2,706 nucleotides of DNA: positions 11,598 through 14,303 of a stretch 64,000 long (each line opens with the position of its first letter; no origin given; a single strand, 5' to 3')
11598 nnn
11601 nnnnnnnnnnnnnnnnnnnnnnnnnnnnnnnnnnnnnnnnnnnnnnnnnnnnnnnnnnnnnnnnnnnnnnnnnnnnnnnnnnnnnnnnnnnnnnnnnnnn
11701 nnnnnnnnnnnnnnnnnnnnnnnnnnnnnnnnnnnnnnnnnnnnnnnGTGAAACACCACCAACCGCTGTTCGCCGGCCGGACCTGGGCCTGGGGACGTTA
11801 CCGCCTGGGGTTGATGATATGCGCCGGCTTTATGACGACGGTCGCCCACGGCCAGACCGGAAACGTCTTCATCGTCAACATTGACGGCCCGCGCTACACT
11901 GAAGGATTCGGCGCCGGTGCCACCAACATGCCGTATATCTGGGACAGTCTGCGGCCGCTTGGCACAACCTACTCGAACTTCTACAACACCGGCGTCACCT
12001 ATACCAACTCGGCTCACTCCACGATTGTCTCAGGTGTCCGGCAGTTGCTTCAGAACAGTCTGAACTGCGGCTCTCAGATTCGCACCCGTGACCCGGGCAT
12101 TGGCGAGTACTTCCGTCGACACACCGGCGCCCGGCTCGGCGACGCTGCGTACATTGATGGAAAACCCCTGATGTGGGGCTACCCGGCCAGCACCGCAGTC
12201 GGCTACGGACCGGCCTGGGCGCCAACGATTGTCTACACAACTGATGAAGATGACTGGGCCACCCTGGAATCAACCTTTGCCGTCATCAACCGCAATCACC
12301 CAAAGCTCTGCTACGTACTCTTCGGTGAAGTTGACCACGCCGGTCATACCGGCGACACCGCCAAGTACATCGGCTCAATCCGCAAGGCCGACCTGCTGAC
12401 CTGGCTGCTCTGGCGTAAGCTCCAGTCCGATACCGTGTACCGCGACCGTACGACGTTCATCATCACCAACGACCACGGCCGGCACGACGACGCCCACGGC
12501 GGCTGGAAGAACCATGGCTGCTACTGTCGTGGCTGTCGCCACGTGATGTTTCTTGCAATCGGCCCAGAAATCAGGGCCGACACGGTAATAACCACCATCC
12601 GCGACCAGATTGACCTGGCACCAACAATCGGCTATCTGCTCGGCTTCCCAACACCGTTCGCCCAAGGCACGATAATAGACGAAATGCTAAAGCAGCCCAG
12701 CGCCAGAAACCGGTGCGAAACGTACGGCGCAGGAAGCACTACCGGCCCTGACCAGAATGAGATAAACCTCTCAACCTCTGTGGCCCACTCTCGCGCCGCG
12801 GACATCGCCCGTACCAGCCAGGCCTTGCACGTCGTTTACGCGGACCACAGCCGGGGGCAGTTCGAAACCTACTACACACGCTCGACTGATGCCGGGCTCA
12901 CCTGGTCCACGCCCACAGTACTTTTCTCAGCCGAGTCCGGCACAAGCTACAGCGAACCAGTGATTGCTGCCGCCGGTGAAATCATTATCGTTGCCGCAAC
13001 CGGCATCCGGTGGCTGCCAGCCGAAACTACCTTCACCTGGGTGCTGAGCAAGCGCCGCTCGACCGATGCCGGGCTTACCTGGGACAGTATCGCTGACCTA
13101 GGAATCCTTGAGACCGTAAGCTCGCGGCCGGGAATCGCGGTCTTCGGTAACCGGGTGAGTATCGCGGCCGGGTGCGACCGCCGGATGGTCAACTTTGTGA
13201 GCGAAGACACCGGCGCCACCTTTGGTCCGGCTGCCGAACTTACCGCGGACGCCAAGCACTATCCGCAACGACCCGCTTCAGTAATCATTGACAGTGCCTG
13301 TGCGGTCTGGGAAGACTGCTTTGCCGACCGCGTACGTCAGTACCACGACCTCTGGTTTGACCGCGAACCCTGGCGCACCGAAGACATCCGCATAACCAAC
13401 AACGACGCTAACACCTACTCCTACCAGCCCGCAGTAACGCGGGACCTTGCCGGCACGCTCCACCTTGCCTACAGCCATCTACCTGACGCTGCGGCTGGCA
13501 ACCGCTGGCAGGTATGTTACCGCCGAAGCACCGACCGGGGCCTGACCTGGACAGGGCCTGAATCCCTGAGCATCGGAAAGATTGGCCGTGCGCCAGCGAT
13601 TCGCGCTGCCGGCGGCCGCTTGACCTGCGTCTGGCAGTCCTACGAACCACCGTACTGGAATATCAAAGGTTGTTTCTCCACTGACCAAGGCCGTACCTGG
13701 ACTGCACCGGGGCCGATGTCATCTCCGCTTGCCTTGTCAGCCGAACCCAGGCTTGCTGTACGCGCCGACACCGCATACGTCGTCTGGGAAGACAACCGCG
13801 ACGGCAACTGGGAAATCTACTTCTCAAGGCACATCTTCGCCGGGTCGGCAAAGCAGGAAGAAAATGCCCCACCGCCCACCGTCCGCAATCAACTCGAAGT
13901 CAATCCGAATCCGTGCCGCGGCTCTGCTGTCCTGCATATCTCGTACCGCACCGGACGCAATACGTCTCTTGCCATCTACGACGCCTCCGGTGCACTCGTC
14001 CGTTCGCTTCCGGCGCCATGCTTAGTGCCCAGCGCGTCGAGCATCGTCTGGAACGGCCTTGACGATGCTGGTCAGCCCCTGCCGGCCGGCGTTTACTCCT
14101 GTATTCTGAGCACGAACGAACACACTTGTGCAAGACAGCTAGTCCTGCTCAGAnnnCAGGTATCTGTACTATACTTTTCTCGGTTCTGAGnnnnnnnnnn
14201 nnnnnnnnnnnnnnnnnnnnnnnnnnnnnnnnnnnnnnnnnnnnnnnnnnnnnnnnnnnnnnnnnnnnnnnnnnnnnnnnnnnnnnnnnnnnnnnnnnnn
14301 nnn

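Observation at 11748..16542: Tandem paralogs fusing an AlkP-superfamily metallo-phosphoesterase-like domain to a BNR propeller and T9SS tail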

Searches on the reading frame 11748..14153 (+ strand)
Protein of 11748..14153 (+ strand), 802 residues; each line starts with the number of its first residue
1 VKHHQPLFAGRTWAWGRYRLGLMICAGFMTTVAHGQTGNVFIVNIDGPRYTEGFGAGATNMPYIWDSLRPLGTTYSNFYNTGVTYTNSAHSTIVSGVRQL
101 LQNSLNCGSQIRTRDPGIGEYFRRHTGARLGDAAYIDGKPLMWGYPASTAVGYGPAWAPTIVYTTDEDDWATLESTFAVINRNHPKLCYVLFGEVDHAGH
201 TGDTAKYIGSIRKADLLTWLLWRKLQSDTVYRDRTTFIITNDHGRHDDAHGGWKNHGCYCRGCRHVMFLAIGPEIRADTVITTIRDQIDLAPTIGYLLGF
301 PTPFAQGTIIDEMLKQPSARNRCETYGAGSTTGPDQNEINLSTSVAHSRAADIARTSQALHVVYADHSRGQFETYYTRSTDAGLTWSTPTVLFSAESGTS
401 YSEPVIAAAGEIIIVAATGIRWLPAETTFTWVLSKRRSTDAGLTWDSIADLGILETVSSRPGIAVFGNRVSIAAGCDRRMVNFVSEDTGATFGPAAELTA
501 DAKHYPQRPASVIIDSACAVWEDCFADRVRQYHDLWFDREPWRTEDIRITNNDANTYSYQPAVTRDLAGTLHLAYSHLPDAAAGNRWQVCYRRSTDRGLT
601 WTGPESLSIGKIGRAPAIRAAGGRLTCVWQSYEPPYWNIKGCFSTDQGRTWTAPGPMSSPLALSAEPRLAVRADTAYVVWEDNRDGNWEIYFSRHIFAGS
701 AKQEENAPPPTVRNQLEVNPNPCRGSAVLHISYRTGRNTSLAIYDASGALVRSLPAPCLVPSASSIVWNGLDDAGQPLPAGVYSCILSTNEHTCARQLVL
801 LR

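Call 4: search_protein_families(library=pfam, proteins=[window:11748-14153:+], max_evalue=1)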
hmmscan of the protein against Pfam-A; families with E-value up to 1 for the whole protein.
window:11748-14153:+ (802 aa): 7 families
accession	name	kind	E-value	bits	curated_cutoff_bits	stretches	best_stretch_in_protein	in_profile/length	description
PF13088.12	BNR_2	-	1.9e-14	54.1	31.4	2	542-677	32-175/277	BNR repeat-like domain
PF13860.13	FlgD_ig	-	2.9e-07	30.8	27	1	738-785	24-71/79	FlgD Ig-like domain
PF00884.28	Sulfatase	-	1.8e-06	28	25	1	161-299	200-300/301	Sulfatase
PF01676.23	Metalloenzyme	-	8.7e-05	22.6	24.3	1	168-251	130-208/252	Metalloenzyme superfamily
PF02012.26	BNR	-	8.7e-05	22.4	27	1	643-652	2-11/12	BNR/Asp-box repeat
PF01663.27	Phosphodiest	-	0.0015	18.7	23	1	169-244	147-220/342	Type I phosphodiesterase / nucleotide pyrophosphatase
PF15892.11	BNR_4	-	0.0026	17.6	27.3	1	551-606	144-198/272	BNR repeat-containing family member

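Call 5: search_protein_families(library=ncbifam, proteins=[window:11748-14153:+], max_evalue=1)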
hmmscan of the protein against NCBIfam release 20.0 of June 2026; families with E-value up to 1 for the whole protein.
window:11748-14153:+ (802 aa): 11 families
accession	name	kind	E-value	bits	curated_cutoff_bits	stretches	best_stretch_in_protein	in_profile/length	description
NF009453.0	PRK12813.1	equivalog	8.1e-05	22.3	264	1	738-787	125-171/223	flagellar basal body rod modification protein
TIGR04275.1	beta_prop_Msarc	repeat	0.00015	21.4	85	1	677-691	20-34/40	beta-propeller repeat protein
NF005176.1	PRK06655.1-1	equivalog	0.0014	18.6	230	1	737-791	97-151/197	flagellar hook assembly protein FlgD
NF009276.0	PRK12633.1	equivalog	0.0037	17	383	1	739-790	131-182/234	flagellar basal body rod modification protein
TIGR04183.1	Por_Secre_tail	domain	0.013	15.5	23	1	719-793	2-64/72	T9SS type A sorting domain-containing protein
TIGR01307.1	pgm_bpd_ind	equivalog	0.015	13.8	330.65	1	179-303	379-495/504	2,3-bisphosphoglycerate-independent phosphoglycerate mutase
NF009277.0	PRK12634.1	equivalog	0.018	15.1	333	1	739-793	124-178/221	flagellar basal body rod modification protein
NF009049.0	PRK12383.1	equivalog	0.023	13.6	254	1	173-257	275-351/408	phosphopentomutase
NF052228.1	T9SS_PorZ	equivalog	0.066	11.6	260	1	737-792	695-745/757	type IX secretion system anionic LPS delivery protein PorZ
NF052497.1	AlphRhmnaseBT3686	equivalog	0.068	11.6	700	1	546-602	182-236/424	alpha-l-rhamnosidase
NF033707.1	T9SS_sortase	equivalog_domain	0.11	10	420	1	715-785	998-1073/1095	type IX secretion system sortase PorU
